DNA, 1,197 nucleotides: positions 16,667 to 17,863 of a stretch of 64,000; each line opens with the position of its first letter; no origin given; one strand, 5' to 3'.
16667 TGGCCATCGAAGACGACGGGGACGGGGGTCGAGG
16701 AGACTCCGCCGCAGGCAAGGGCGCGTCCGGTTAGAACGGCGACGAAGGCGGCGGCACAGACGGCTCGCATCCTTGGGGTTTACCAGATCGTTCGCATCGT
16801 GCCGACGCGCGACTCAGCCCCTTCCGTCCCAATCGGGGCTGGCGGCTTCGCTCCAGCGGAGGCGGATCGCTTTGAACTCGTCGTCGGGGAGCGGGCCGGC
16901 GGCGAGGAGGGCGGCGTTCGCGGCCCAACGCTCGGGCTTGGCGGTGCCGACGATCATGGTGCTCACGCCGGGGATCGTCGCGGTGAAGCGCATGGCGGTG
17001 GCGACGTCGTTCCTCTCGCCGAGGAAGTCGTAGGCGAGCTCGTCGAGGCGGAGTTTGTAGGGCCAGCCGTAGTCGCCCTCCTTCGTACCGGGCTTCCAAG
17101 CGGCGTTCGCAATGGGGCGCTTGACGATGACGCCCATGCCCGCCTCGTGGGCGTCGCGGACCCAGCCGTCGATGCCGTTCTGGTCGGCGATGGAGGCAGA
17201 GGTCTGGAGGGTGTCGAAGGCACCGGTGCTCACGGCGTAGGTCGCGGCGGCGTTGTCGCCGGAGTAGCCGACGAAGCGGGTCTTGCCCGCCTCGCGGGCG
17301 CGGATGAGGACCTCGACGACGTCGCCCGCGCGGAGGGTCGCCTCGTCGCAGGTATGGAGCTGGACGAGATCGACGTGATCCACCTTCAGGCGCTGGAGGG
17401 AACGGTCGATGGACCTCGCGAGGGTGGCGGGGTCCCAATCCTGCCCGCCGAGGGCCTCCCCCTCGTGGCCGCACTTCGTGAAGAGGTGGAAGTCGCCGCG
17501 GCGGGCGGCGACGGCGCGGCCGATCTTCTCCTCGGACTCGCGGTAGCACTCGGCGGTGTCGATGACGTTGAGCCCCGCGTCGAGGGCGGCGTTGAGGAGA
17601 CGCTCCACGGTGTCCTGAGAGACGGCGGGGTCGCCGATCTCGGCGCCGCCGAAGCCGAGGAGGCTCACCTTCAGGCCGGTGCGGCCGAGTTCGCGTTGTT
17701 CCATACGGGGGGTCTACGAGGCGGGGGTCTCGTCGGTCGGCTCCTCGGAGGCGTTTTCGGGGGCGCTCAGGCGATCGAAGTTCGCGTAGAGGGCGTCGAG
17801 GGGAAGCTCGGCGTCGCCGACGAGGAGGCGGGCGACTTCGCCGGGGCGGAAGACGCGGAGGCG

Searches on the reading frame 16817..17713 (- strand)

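Call 69: search_protein_families(library=ncbifam, proteins=[window:16817-17713:-], max_evalue=0.00001)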
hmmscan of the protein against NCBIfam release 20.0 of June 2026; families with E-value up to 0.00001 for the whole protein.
window:16817-17713:- (299 aa): 7 families
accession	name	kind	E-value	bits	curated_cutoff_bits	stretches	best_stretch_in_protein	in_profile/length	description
TIGR01293.1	Kv_beta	subfamily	1.2e-14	54.1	365.4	1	4-127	1-129/319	voltage-dependent potassium channel subunit beta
NF049922.1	MethglyxlRedYdjG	equivalog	4.2e-12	45.7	550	1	4-181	1-200/326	NADH-dependent methylglyoxal reductase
NF008377.0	PRK11172.1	equivalog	2.2e-10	40.2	327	1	31-156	13-134/267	2,5-didehydrogluconate reductase DkgB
NF007695.0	PRK10376.1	subfamily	2.9e-08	33.2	280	1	21-152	27-166/290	oxidoreductase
NF007388.0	PRK09912.1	subfamily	2.6e-07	29.9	448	1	3-158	12-175/346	L-glyceraldehyde 3-phosphate reductase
NF007912.0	PRK10625.1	equivalog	5.4e-07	29.3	415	0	9-58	6-54/346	NADP(H)-dependent aldo-keto reductase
NF008598.0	PRK11565.1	equivalog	4.1e-06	26.1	425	1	30-151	24-138/275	2,5-didehydrogluconate reductase DkgA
